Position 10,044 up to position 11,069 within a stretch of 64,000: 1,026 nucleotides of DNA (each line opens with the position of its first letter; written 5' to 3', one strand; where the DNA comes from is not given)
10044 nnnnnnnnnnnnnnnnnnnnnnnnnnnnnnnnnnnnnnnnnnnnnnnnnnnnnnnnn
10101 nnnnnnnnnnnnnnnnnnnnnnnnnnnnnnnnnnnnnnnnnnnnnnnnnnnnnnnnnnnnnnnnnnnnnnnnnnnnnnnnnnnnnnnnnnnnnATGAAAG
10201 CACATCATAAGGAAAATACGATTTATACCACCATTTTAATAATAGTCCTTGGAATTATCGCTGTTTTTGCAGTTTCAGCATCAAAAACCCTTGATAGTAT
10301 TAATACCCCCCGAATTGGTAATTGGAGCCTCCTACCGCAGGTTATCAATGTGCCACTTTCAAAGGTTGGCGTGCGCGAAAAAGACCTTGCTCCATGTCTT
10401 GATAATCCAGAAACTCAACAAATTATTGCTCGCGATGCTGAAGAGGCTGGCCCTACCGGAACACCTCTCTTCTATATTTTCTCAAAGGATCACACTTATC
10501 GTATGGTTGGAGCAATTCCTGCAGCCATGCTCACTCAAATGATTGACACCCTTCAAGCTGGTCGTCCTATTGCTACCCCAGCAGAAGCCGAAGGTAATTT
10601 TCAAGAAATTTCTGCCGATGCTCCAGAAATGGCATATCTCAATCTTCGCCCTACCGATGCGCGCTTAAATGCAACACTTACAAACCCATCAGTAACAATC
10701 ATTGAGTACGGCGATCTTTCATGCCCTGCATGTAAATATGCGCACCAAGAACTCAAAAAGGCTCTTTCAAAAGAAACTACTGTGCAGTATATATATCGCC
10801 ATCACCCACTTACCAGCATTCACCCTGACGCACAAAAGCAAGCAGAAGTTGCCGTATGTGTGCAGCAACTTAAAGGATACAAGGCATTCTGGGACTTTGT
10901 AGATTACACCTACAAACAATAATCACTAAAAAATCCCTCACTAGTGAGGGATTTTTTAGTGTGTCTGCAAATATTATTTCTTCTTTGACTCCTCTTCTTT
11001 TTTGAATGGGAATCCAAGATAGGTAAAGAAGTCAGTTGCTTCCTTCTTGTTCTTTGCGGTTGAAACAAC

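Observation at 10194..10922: DsbA-like protein with permuted subdomain order (C-terminal DsbA motif first, CxxC subdomain last)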

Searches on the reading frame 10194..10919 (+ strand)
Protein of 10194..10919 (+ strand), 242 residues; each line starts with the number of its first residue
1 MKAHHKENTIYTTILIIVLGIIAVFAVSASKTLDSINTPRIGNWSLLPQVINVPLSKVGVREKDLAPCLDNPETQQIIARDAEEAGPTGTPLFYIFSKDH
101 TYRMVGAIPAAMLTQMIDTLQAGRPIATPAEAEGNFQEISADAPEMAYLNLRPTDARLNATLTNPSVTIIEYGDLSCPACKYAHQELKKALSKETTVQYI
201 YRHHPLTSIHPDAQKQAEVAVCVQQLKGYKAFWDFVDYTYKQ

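Call 3: search_protein_families(library=pfam, proteins=[window:10194-10919:+], max_evalue=10)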
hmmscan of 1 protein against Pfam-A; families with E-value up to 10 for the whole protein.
window:10194-10919:+ (242 aa): 5 families
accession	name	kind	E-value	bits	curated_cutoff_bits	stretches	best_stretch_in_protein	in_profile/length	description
PF13462.12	Thioredoxin_4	-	1.9e-09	38.4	23.2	1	166-241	14-89/165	Thioredoxin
PF01323.26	DSBA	-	2.2e-07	31.3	25.6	2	168-227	1-65/191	DSBA-like thioredoxin domain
PF18400.7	Thioredoxin_12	-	7.5e-05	23.1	26.1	1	153-206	132-184/190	Thioredoxin-like domain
PF13098.12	Thioredoxin_2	-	0.00025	21.8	27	2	172-227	12-55/104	Thioredoxin-like domain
PF11832.13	DUF3352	-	0.15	11.1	26.8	1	111-163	192-243/536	Protein of unknown function (DUF3352)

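Call 4: search_protein_families(library=ncbifam, proteins=[window:10194-10919:+], max_evalue=10)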
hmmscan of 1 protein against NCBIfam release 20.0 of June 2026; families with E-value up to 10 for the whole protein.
window:10194-10919:+ (242 aa): 1 family
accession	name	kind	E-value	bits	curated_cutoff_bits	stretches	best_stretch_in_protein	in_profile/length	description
NF041057.1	Rcas_1661_fam_Se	equivalog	2.4e-06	27.3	190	1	164-241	88-166/247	Rcas_1661 family thioredoxin-like (seleno)lipoprotein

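Call 6: find_homologous_proteins(query=window:10194-10919:+, max_evalue=0.001)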
Query window:10194-10919:+ (242 aa): 5 proteins with E <= 0.001 among 344 candidates.
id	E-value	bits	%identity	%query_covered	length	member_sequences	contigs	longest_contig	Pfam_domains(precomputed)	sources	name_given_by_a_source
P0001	9.7e-159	544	100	100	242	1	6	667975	PF13098.14,PF01323.27,PF13462.13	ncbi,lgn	ncbi:MAG TPA: thioredoxin domain-containing protein [Candidatus Paceibacterota bacterium]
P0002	1.8e-134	465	83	100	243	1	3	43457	PF01323.27,PF13462.13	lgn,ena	-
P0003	5.7e-91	323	59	100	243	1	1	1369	PF01323.27,PF13462.13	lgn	-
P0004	1.7e-74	269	49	100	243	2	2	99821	PF01323.27,PF13462.13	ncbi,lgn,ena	-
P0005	2.6e-5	42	35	32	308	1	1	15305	PF10411.15,PF25011.2,PF13098.14,PF01323.27,PF13462.13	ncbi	-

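Call 10: find_encoding_contigs(protein=P0002, flank=6000, max_places=3)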
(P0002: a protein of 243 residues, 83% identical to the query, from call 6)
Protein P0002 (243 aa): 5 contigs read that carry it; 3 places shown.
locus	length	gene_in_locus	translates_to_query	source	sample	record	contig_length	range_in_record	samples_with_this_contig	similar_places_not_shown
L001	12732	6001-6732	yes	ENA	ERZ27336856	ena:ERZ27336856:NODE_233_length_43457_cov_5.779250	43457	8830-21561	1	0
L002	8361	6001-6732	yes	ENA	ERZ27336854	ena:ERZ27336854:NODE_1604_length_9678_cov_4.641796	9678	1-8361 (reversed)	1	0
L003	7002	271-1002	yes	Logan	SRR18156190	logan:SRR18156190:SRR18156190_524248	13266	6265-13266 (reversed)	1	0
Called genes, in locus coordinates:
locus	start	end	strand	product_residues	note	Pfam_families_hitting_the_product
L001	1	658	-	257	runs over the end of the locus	PF00557:Peptidase_M24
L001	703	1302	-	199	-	PF06414:Zeta_toxin (faint), PF00406:ADK, PF13207:AAA_17, PF13238:AAA_18 (weak), PF13671:AAA_33 (weak), PF02223:Thymidylate_kin (faint)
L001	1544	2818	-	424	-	PF00344:SecY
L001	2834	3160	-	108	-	PF00828:Ribosomal_L27A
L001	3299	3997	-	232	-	PF00333:Ribosomal_S5, PF03719:Ribosomal_S5_C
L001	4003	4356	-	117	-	PF00861:Ribosomal_L18p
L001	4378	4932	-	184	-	PF00347:Ribosomal_L6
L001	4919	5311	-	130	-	PF00410:Ribosomal_S8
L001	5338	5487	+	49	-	-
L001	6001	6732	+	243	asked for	PF01323:DSBA (faint), PF13462:Thioredoxin_4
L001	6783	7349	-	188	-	PF00281:Ribosomal_L5, PF00673:Ribosomal_L5_C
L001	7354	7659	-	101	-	PF00467:KOW, PF17136:ribosomal_L24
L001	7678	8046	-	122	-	PF00238:Ribosomal_L14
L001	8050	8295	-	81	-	PF00366:Ribosomal_S17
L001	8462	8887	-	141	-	PF00252:Ribosomal_L16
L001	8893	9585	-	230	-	PF07650:KH_2, PF00189:Ribosomal_S3_C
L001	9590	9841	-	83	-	PF00237:Ribosomal_L22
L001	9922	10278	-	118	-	PF00203:Ribosomal_S19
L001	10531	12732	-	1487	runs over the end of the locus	-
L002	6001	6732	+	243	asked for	PF01323:DSBA (faint), PF13462:Thioredoxin_4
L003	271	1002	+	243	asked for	PF01323:DSBA (faint), PF13462:Thioredoxin_4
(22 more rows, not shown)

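Call 11: find_encoding_contigs(protein=P0004, flank=6000, max_places=3)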
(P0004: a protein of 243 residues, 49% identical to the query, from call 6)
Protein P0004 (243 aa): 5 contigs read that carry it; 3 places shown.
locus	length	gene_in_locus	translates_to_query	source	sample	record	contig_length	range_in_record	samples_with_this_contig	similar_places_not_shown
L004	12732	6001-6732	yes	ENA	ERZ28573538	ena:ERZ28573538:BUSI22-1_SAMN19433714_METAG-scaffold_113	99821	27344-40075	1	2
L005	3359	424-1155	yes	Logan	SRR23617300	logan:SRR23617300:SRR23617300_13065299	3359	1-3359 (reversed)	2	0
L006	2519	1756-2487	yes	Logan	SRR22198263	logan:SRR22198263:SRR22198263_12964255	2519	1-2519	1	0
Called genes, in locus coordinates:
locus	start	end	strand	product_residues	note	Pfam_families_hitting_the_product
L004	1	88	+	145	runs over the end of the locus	-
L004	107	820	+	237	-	-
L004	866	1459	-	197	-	PF00406:ADK, PF13207:AAA_17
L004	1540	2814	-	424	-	PF00344:SecY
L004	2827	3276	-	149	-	PF00828:Ribosomal_L27A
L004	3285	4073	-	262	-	PF00333:Ribosomal_S5, PF03719:Ribosomal_S5_C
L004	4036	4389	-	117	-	PF00861:Ribosomal_L18p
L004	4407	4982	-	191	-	PF00347:Ribosomal_L6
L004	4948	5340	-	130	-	PF00410:Ribosomal_S8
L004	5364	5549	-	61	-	PF00253:Ribosomal_S14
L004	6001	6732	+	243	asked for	PF01323:DSBA (faint), PF13462:Thioredoxin_4 (weak)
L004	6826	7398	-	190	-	PF00281:Ribosomal_L5, PF00673:Ribosomal_L5_C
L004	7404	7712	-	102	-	PF17136:ribosomal_L24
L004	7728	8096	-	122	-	PF00238:Ribosomal_L14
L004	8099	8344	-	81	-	PF00366:Ribosomal_S17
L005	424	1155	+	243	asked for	PF01323:DSBA (faint), PF13462:Thioredoxin_4 (weak)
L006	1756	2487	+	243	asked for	PF01323:DSBA (faint), PF13462:Thioredoxin_4 (weak)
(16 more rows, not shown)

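Call 14: search_protein_representatives(alignment_id=A1)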
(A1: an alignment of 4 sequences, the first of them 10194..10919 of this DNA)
Query: 4 sequences, 243 profile positions. Proteins with E-value up to 0.001 (for the whole library): 12107; up to 1e-10: 1953; up to 1e-30: 22. The best 150 are listed.
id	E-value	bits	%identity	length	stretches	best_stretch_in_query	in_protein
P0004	3.3e-132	455.9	-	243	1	1-243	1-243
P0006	2.6e-54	200.8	-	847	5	66-241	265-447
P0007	5.9e-45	170.1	-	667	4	59-241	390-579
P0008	1.2e-44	169.1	-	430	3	59-242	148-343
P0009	3.9e-43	164.2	-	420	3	59-243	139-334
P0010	5.4e-41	157.2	-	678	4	65-240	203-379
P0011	1.0e-39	153.0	-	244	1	62-238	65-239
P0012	1.3e-39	152.7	-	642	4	58-236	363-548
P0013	3.7e-39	151.2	-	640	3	60-240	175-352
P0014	4.3e-38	147.7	-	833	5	71-239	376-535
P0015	1.0e-35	139.9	-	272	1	41-238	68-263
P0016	1.1e-33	133.2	-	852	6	63-240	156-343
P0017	2.7e-33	132.0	-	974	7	164-238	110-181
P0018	8.4e-33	130.3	-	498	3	61-239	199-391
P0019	1.2e-32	129.8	-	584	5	51-220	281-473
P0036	3.0e-28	115.4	-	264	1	9-240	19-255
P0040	6.4e-28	114.4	-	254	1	16-238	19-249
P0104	1.3e-22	97.0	-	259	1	27-238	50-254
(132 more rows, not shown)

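Call 21: search_solved_structures(query=A2, max_evalue=0.001, show_alignments=2)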
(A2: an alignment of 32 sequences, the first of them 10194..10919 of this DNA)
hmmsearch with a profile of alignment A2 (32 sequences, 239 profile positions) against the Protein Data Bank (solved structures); distinct sequences matched with E-value up to 0.001: 44.
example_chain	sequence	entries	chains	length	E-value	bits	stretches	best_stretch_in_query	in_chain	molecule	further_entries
4n30_A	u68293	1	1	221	1.1e-28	103.9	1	151-238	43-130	Protein disulfide isomerase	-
3gyk_A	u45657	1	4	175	8.7e-19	71.4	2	152-231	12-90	27kDa outer membrane protein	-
3f4r_A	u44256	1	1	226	4.2e-16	62.6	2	145-229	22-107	Putative uncharacterized protein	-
3f4s_A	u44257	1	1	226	1.1e-14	57.9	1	145-229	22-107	Putative uncharacterized protein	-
4pwp_A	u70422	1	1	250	1.7e-14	57.4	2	140-217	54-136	DsbA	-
4pwo_A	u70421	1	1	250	2.2e-14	57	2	140-217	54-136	DsbA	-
7unn_A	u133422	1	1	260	2.3e-14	56.9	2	140-217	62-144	Thioredoxin domain-containing protein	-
4xvw_A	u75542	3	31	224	3.7e-14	56.2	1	118-204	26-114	DsbA-like protein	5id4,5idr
3f4t_A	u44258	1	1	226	1.6e-13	54.2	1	145-215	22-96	Putative uncharacterized protein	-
6eez_A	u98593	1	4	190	2.1e-13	53.8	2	148-220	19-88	DsbA-like disulfide oxidoreductase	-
4gxz_A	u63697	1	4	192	2.7e-13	53.4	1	151-202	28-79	Suppression of copper sensitivity protein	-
3eu3_A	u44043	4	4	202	4.8e-13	52.6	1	152-238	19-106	BdbD | Disulfide bond formation protein D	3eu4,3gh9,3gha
6mhh_A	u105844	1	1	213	8e-13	51.9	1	114-204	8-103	Metal resistance protein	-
6nen_A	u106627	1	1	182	2.9e-12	50.1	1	155-204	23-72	Copper resistance protein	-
7uno_A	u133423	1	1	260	3.6e-12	49.8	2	47-132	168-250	Thioredoxin domain-containing protein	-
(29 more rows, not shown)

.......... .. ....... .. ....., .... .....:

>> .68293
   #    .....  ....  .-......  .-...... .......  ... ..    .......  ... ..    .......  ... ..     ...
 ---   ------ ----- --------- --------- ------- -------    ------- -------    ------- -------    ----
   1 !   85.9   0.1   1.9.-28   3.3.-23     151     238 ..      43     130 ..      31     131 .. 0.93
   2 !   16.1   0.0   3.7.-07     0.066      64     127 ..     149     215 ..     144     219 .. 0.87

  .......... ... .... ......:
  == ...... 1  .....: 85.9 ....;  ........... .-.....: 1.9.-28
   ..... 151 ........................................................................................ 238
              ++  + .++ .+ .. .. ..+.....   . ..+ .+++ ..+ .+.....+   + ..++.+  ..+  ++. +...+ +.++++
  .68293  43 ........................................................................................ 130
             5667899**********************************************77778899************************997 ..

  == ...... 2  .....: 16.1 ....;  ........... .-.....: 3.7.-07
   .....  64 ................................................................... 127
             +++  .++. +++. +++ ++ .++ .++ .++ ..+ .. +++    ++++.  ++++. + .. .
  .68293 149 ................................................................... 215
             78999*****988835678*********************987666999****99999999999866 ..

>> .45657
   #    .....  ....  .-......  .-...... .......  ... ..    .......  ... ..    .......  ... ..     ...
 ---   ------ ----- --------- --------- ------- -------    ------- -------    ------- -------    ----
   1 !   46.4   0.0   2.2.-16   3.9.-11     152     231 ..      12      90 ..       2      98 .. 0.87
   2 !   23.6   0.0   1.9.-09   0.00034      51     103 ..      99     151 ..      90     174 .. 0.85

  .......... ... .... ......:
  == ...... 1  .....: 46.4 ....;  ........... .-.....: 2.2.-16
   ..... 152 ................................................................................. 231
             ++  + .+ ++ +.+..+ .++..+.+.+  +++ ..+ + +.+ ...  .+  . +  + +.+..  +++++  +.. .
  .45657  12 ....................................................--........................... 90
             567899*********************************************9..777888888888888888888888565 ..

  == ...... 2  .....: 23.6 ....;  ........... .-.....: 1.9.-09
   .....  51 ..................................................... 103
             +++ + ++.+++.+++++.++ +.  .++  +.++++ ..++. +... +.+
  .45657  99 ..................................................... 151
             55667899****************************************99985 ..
